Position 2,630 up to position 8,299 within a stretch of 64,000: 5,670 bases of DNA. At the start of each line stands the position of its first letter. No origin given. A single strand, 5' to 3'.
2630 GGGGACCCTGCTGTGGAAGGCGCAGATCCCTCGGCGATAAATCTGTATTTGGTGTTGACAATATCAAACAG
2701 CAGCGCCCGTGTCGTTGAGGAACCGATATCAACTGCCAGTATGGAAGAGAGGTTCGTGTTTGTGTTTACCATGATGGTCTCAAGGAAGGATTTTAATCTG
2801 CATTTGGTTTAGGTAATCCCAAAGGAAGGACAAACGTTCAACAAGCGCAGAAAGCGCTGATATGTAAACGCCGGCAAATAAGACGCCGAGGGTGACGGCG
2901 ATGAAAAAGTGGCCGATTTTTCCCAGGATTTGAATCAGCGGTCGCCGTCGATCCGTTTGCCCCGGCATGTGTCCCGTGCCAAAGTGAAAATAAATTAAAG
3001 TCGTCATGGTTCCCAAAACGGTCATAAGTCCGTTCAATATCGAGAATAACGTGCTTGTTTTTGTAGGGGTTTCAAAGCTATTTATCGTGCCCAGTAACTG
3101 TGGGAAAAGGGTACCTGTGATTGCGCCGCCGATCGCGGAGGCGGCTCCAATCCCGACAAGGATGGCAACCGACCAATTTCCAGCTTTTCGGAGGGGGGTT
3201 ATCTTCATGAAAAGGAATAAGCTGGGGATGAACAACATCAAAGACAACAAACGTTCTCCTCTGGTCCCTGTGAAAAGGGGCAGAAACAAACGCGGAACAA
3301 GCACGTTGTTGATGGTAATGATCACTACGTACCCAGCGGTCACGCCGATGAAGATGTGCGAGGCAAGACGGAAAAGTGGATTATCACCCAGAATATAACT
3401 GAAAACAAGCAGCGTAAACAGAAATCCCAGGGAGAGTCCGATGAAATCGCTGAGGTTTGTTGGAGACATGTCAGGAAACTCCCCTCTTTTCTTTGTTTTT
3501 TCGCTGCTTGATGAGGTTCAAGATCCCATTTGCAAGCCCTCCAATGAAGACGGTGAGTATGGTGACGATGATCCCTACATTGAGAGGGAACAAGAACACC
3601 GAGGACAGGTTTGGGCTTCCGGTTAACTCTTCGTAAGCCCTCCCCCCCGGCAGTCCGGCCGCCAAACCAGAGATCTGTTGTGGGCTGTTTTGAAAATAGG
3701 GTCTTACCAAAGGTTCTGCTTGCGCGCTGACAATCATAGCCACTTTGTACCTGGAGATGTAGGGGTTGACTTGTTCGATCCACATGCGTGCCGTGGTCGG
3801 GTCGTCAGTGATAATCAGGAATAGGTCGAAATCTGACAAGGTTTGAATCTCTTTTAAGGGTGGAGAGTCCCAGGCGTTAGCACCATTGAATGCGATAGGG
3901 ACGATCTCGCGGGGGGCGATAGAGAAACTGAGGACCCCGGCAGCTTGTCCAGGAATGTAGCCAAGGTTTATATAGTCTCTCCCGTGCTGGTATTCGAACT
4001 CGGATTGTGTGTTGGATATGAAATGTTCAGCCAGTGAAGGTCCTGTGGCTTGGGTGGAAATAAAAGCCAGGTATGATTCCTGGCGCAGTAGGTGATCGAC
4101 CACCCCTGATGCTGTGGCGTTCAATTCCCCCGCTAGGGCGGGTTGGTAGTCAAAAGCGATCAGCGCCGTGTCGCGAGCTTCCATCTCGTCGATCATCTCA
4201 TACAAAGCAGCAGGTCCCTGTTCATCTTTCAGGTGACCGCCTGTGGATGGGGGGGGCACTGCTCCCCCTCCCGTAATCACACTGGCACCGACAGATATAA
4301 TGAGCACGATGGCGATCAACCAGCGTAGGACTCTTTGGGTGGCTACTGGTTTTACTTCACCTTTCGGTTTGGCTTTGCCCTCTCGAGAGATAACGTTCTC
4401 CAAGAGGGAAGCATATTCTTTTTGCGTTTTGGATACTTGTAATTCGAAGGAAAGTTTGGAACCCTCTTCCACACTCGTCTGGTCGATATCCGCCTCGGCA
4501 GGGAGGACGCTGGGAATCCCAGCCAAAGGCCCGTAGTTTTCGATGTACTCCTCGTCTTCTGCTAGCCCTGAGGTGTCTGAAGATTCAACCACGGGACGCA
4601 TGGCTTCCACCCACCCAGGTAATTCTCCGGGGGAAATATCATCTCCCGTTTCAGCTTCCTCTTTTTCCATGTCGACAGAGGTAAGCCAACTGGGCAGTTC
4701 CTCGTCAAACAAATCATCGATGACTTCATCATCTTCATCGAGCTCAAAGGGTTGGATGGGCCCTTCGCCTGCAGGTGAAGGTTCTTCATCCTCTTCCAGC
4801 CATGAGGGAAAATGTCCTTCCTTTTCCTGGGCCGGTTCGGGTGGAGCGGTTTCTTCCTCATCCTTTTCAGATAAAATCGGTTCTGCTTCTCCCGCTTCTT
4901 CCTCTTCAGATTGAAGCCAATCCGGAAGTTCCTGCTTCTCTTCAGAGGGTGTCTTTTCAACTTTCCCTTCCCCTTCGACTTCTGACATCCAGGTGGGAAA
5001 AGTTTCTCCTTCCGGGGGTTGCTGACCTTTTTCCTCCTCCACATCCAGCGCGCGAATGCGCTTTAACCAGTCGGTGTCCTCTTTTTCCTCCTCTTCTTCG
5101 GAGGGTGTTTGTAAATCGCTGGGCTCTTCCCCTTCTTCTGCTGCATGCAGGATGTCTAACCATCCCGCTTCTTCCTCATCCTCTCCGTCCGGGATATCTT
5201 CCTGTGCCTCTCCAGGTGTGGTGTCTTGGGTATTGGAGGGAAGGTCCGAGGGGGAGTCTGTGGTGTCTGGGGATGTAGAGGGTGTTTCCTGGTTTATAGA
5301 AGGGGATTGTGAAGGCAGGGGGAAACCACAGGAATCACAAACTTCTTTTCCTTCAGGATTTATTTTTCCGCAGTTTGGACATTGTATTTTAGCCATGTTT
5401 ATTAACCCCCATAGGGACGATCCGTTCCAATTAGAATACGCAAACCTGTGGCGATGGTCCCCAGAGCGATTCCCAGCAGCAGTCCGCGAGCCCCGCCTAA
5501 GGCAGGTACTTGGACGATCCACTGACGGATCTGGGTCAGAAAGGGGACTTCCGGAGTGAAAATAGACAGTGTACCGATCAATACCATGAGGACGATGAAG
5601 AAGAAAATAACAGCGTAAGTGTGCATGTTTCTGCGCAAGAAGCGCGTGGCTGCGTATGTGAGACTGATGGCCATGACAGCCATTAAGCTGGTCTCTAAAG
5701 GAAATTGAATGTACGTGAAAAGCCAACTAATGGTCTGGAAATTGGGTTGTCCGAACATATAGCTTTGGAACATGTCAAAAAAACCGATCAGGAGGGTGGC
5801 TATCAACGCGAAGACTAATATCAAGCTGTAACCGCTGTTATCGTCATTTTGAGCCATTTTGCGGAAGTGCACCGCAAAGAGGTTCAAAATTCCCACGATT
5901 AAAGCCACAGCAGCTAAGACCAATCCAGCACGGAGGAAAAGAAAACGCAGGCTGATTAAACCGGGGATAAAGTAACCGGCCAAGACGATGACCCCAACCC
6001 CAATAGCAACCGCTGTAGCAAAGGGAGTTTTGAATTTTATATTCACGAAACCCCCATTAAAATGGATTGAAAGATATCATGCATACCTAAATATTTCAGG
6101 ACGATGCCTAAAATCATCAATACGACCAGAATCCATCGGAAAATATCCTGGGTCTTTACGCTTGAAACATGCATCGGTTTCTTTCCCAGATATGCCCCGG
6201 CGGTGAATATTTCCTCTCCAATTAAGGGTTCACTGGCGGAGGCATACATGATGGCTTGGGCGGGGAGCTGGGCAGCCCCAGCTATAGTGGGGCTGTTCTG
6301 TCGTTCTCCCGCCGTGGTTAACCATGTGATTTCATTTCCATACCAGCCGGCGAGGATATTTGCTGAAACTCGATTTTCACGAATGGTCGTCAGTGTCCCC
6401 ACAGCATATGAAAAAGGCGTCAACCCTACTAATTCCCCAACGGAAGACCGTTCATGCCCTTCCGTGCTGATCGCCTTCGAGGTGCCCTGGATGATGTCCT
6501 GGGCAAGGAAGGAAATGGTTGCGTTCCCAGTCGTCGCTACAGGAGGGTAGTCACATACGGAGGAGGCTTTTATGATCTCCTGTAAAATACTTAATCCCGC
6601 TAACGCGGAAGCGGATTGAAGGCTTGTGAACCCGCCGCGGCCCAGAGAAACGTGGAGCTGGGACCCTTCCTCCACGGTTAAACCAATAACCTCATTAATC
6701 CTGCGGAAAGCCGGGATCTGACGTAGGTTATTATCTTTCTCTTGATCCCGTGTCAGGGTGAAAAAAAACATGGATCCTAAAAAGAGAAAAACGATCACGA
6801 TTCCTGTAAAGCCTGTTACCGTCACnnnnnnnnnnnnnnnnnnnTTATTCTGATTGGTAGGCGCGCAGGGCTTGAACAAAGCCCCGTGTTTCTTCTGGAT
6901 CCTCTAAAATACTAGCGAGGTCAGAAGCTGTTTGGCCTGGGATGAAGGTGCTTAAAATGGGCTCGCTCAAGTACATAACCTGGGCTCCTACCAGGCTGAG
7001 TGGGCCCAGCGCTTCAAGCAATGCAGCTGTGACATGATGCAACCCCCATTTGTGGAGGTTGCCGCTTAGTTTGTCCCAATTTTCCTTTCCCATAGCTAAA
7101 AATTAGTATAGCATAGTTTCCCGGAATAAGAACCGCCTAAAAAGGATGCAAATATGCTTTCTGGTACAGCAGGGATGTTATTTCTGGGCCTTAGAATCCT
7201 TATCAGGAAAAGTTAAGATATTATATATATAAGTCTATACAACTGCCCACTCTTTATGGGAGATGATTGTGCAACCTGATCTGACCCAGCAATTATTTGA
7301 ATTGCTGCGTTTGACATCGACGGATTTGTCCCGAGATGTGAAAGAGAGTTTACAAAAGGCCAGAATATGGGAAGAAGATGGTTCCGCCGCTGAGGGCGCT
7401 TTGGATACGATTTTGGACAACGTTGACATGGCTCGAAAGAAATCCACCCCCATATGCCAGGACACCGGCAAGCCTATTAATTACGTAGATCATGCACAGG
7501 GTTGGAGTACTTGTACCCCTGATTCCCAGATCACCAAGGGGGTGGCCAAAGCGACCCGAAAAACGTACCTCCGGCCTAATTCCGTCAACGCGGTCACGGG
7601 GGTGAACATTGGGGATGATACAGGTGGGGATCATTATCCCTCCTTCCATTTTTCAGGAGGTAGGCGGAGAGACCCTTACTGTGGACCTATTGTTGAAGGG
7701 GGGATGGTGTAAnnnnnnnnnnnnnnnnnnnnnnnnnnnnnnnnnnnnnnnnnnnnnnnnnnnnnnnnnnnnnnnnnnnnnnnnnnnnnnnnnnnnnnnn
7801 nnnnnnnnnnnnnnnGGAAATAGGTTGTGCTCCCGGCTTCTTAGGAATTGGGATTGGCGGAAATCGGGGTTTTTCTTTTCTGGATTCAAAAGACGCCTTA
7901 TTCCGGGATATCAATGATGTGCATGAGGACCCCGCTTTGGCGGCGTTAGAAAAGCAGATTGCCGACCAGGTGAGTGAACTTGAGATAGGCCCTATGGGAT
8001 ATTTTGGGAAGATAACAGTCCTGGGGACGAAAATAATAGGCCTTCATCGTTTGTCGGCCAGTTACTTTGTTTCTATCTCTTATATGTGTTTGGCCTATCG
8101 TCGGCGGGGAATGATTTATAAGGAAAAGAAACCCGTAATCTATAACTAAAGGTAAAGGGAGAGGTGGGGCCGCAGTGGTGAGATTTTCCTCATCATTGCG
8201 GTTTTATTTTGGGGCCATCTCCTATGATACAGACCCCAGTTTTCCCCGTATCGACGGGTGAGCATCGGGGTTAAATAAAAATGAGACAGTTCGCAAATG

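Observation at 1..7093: Seven translationally coupled genes of unknown function: MutL/GlmL-like actin-fold protein embedded among four membrane proteins and a zinc-ribbon/acidic-IDR protein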

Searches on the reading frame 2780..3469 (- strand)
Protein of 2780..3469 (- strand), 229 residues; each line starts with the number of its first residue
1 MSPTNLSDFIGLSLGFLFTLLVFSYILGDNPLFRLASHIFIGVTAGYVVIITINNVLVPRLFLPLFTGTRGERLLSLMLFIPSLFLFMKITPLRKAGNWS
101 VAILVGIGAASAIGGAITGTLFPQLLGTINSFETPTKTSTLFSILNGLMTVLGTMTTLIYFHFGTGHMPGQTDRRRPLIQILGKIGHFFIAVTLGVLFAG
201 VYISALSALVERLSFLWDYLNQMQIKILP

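Call 5: search_protein_families(library=pfam, max_evalue=1, proteins=[window:2780-3469:-])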
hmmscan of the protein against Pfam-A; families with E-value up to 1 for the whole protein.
window:2780-3469:- (229 aa): 0 families

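Call 6: search_protein_families(library=ncbifam, max_evalue=1, proteins=[window:2780-3469:-])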
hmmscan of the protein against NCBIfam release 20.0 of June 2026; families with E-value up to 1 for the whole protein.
window:2780-3469:- (229 aa): 0 families

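Call 95: search_protein_families(library=padloc, max_evalue=0.01, proteins=[window:2780-3469:-])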
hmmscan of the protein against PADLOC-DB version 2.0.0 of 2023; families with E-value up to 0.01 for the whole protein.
window:2780-3469:- (229 aa): 0 families

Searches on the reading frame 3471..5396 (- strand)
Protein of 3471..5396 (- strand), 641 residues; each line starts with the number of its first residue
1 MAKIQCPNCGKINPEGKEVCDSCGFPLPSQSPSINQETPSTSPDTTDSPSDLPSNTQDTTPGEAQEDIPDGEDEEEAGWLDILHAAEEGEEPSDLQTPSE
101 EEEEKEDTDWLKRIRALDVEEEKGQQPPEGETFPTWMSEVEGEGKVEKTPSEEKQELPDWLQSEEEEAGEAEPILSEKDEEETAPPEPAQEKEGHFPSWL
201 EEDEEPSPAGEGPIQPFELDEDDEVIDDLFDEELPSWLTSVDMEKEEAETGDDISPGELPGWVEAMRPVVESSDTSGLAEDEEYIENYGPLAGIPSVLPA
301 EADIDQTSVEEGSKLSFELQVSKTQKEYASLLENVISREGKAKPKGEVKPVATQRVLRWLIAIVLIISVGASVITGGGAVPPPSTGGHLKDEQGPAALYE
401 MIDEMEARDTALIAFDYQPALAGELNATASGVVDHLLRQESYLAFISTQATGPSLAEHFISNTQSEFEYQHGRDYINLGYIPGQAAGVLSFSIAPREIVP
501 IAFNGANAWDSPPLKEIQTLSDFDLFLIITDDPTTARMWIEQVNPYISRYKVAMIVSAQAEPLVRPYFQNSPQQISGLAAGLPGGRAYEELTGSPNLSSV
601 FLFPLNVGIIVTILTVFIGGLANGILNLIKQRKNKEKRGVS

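Call 5: search_protein_families(library=pfam, max_evalue=1, proteins=[window:3471-5396:-])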
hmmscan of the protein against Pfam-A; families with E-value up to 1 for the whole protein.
window:3471-5396:- (641 aa): 6 families
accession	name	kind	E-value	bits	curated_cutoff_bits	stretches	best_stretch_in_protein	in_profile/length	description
PF13240.11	Zn_Ribbon_1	-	0.0001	22.4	25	1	6-27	2-23/23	zinc-ribbon domain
PF13248.11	Zn_ribbon_3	-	0.0014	18.5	27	1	3-24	2-23/26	zinc-ribbon domain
PF12773.13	DZR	-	0.0017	18.9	27.3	1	6-27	1-22/45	Double zinc ribbon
PF18912.6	DZR_2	-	0.089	13.1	27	1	5-24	9-28/56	Double zinc ribbon domain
PF19839.5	RHH_9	-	0.092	13.1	23.4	0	225-246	43-64/65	Ribbon-helix-helix protein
PF00641.23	Zn_ribbon_RanBP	-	0.12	12.1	27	1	5-26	6-27/30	Zn-finger in Ran binding protein and others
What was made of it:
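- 5316..5381 (-): Gene D, N-terminal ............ zinc ribbon (residues 6-27). Pfam Zn_Ribbon_1 at E 1e-4, below the cutoff (call 5).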

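Call 6: search_protein_families(library=ncbifam, max_evalue=1, proteins=[window:3471-5396:-])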
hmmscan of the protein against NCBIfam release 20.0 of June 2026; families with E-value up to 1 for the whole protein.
window:3471-5396:- (641 aa): 2 families
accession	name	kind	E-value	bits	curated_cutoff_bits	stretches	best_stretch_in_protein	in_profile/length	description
NF003214.0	PRK04179.1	equivalog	0.13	12.2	71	1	3-26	17-41/62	50S ribosomal protein L37e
NF045510.1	4Cys_prefix_kin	domain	0.28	11.4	24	1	7-27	5-26/26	4-Cys prefix domain-containing protein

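Call 95: search_protein_families(library=padloc, max_evalue=0.01, proteins=[window:3471-5396:-])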
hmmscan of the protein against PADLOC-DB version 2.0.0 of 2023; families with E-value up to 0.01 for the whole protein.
window:3471-5396:- (641 aa): 0 families

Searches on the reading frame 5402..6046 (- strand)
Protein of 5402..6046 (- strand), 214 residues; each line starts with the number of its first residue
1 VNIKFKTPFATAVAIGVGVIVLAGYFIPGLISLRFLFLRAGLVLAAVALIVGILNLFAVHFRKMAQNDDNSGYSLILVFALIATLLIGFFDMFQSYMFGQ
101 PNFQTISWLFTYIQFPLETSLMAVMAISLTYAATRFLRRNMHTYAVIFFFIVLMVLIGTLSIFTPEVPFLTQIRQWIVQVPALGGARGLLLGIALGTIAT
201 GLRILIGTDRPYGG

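Call 5: search_protein_families(library=pfam, max_evalue=1, proteins=[window:5402-6046:-])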
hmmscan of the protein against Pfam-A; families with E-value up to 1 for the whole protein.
window:5402-6046:- (214 aa): 2 families
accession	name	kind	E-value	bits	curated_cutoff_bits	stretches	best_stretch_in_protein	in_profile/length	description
PF02038.21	ATP1G1_PLM_MAT8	-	0.058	13.2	26.9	1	41-66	17-43/48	ATP1G1/PLM/MAT8 family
PF16045.11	LisH_2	-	0.086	12.4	27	1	159-169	17-27/28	LisH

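Call 6: search_protein_families(library=ncbifam, max_evalue=1, proteins=[window:5402-6046:-])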
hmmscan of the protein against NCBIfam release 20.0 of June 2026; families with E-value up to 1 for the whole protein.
window:5402-6046:- (214 aa): 2 families
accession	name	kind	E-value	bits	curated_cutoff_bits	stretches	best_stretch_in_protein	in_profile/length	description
NF002775.0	PRK02870.1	equivalog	0.014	14.6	285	1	57-135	9-89/338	zinc metalloprotease HtpX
TIGR02140.1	permease_CysW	equivalog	0.074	12.5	329.1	1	31-165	6-142/261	sulfate ABC transporter permease subunit CysW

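Call 95: search_protein_families(library=padloc, max_evalue=0.01, proteins=[window:5402-6046:-])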
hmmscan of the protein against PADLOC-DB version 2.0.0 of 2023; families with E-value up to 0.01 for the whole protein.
window:5402-6046:- (214 aa): 0 families

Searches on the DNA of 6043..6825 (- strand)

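Call 84: search_rna_families(sources=[L092, L095, L098, L104, L127, L153], threshold=gathering)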
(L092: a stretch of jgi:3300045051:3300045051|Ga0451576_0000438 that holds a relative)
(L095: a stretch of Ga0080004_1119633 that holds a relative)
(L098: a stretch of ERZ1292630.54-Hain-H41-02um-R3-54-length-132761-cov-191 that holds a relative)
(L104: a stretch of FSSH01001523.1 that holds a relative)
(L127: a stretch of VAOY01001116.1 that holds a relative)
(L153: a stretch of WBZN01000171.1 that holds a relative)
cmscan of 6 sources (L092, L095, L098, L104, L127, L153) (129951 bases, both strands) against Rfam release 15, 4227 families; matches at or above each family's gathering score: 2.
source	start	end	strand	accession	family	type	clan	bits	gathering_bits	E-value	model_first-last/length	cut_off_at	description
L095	19937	20007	+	RF00005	tRNA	Gene; tRNA;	CL00001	74.2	29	4.3e-14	1-71/71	no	tRNA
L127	46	136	+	RF00005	tRNA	Gene; tRNA;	CL00001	53.6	29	2.1e-08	1-71/71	no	tRNA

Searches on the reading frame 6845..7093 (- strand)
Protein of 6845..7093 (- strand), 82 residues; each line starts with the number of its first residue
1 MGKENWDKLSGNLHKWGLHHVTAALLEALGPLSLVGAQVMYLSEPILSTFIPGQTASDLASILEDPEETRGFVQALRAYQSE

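Call 5: search_protein_families(library=pfam, max_evalue=1, proteins=[window:6845-7093:-])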
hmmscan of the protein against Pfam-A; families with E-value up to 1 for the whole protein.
window:6845-7093:- (82 aa): 0 families

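Call 6: search_protein_families(library=ncbifam, max_evalue=1, proteins=[window:6845-7093:-])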
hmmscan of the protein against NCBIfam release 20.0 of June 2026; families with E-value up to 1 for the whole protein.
window:6845-7093:- (82 aa): 0 families
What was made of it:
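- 6845..7093 (-): Gene A: 82-aa small helical protein with the conserved core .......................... It is the constant companion of F. No Pfam or NCBIfam family (calls 5, 6).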

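Call 95: search_protein_families(library=padloc, max_evalue=0.01, proteins=[window:6845-7093:-])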
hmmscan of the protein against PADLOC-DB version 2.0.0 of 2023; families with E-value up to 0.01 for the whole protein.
window:6845-7093:- (82 aa): 0 families

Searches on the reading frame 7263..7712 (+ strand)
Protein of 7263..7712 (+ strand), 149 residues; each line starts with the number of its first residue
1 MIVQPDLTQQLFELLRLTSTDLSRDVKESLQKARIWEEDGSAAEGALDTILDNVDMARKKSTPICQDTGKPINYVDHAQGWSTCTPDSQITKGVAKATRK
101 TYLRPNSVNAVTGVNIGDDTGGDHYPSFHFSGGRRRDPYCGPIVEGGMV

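Call 25: search_protein_families(library=pfam, max_evalue=1, proteins=[window:7263-7712:+])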
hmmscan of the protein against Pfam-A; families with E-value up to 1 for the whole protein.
window:7263-7712:+ (149 aa): 2 families
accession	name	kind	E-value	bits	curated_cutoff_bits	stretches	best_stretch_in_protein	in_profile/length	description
PF05681.19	Fumerase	-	2.5e-22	79.9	25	1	10-120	3-115/270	Fumarate hydratase (Fumerase)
PF18999.5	DUF5728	-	0.12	12.3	25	1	44-117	23-95/188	Family of unknown function (DUF5728)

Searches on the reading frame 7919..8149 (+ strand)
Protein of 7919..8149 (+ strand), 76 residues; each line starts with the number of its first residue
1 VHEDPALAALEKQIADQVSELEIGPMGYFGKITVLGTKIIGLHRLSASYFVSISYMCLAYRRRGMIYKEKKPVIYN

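Call 25: search_protein_families(library=pfam, max_evalue=1, proteins=[window:7919-8149:+])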
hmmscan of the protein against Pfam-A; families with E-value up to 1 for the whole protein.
window:7919-8149:+ (76 aa): 1 family
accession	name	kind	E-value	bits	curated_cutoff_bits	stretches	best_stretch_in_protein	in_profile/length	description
PF05681.19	Fumerase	-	6.8e-14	52.3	25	1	2-63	206-267/270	Fumarate hydratase (Fumerase)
